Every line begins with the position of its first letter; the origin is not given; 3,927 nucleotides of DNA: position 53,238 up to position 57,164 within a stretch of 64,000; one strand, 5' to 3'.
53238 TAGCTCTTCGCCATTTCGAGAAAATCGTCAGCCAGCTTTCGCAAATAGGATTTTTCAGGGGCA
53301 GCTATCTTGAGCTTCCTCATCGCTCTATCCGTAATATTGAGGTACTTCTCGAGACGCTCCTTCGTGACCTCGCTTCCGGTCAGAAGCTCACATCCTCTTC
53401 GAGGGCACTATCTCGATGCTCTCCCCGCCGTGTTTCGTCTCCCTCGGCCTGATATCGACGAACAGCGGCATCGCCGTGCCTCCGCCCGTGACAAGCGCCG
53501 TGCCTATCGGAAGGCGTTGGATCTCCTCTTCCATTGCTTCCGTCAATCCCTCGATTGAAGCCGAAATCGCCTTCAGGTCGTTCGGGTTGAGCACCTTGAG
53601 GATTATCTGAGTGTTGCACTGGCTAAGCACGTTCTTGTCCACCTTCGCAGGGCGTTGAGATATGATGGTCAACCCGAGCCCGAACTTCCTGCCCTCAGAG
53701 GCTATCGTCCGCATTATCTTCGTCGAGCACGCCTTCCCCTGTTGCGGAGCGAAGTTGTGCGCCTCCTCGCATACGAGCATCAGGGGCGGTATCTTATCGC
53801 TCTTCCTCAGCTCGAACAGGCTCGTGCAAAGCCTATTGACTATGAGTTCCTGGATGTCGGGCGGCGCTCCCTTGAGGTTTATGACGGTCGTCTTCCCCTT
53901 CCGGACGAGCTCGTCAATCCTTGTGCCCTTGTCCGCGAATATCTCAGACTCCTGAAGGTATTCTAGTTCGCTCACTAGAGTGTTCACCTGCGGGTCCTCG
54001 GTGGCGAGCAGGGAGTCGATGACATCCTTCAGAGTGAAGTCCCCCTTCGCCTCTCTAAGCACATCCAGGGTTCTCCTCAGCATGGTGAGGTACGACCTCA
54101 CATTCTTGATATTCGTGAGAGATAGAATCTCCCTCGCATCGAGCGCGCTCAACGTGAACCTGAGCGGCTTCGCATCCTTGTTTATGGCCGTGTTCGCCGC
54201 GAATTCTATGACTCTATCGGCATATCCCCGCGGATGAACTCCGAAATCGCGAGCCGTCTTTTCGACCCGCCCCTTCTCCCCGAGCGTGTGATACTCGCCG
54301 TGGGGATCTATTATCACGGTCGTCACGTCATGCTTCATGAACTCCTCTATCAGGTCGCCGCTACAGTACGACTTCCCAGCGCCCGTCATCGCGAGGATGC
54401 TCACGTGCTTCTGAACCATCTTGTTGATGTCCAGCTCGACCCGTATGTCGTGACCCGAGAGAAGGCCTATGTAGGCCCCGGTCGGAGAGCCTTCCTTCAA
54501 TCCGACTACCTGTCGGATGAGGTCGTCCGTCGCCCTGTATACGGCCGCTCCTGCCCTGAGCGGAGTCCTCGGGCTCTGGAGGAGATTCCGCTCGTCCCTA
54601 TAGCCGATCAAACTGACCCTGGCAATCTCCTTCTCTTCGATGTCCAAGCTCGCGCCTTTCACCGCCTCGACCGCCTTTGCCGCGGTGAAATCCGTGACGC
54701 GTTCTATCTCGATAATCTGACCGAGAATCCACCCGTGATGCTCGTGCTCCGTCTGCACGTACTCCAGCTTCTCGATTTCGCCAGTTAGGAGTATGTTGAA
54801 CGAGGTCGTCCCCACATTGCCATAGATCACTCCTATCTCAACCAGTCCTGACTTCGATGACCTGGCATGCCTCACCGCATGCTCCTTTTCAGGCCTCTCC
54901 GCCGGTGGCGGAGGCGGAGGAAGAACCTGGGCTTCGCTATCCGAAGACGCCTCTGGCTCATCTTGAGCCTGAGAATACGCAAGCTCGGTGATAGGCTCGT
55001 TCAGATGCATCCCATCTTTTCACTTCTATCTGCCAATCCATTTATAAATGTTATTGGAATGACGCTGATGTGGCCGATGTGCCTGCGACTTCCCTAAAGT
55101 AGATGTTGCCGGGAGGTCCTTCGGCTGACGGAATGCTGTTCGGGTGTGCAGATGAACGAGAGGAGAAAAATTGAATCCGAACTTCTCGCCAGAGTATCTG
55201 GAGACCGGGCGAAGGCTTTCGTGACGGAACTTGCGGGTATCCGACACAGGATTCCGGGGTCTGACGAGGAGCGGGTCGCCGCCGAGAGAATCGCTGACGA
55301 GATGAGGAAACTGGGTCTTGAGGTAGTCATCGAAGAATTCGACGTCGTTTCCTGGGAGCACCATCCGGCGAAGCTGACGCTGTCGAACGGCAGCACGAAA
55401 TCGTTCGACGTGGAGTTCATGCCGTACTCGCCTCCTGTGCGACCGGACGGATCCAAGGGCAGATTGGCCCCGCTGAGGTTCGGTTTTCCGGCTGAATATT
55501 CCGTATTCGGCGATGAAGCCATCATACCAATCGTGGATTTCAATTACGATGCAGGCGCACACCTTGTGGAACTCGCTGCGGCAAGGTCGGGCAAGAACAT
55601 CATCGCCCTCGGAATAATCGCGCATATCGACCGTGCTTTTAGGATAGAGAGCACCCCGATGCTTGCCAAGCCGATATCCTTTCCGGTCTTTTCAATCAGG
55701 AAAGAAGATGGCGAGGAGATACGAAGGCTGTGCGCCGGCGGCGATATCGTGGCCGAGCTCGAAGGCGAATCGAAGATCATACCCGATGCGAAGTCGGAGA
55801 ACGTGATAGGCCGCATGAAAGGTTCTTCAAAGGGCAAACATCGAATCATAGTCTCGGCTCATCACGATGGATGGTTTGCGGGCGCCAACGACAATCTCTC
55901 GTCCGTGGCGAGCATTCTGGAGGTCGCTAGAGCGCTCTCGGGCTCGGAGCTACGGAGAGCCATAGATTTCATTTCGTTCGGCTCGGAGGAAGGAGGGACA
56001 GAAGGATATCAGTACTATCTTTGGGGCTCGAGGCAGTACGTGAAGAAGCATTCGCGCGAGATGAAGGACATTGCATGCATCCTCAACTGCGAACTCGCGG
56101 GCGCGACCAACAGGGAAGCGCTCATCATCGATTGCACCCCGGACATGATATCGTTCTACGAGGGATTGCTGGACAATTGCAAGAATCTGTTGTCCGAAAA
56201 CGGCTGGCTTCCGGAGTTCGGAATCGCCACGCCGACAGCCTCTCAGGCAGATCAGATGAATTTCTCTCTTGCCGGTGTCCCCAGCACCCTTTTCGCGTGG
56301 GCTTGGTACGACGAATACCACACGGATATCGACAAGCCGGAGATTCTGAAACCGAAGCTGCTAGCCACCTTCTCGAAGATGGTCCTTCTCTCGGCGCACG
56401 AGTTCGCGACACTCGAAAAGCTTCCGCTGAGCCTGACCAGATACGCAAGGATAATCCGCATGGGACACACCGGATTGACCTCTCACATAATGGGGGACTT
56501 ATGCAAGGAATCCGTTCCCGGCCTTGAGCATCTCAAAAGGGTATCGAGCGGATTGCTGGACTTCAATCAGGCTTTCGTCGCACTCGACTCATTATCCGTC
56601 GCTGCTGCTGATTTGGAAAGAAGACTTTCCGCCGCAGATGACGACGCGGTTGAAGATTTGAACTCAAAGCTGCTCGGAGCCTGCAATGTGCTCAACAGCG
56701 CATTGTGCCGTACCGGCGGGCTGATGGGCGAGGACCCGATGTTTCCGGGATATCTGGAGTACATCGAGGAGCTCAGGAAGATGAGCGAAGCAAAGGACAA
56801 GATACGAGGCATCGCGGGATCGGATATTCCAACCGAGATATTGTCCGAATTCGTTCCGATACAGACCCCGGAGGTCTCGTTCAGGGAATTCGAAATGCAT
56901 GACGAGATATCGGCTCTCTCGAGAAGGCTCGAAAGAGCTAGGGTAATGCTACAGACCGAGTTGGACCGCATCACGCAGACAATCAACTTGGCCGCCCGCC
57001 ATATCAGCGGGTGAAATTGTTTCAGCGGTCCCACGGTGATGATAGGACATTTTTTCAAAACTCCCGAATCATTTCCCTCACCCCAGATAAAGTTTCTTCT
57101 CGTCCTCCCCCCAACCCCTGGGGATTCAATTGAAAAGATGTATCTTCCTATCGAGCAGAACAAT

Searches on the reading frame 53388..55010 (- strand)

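Call 8: search_protein_families(library=pfam, proteins=[window:53388-55010:-])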
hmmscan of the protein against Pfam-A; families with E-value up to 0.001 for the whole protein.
window:53388-55010:- (540 aa): 5 families
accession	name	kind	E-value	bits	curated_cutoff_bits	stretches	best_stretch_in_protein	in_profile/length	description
PF01935.23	DUF87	-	6.9e-33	115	23.2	1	180-396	2-218/220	Helicase HerA, central domain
PF05872.18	HerA_C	-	1.9e-08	33.9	22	1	394-508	244-362/502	Helicase HerA-like C-terminal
PF12846.13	AAA_10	-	0.00017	21.2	27.5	0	200-349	21-149/362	AAA-like domain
PF09378.16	HAS-barrel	-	0.00018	21.9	25.2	1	59-115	1-63/90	HAS barrel domain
PF10412.15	TrwB_AAD_bind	-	0.00034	20.1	20.5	0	197-241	12-56/387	Type IV secretion-system coupling protein DNA-binding domain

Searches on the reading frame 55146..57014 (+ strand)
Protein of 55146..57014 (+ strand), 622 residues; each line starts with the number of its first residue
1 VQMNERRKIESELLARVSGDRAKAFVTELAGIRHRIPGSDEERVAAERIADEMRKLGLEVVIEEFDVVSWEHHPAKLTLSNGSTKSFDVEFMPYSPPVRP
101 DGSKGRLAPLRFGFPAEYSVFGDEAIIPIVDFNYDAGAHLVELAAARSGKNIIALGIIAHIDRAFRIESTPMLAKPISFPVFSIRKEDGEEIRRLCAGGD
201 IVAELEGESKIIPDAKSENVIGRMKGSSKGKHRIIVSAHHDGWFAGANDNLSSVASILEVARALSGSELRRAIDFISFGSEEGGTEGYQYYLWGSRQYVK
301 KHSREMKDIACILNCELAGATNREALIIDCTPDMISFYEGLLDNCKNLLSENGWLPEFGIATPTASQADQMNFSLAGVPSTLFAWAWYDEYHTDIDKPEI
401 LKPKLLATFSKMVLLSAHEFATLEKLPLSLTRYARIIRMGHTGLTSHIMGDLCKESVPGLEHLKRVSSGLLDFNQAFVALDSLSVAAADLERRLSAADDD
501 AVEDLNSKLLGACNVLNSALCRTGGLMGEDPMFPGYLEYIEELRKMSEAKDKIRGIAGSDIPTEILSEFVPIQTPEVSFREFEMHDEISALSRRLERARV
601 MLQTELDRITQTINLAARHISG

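Call 8: search_protein_families(library=pfam, proteins=[window:55146-57014:+])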
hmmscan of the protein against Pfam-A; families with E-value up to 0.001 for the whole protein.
window:55146-57014:+ (622 aa): 1 family
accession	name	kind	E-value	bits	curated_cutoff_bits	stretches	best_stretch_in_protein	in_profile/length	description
PF04389.22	Peptidase_M28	-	3.6e-26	92.5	21.3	1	219-414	1-190/193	Peptidase family M28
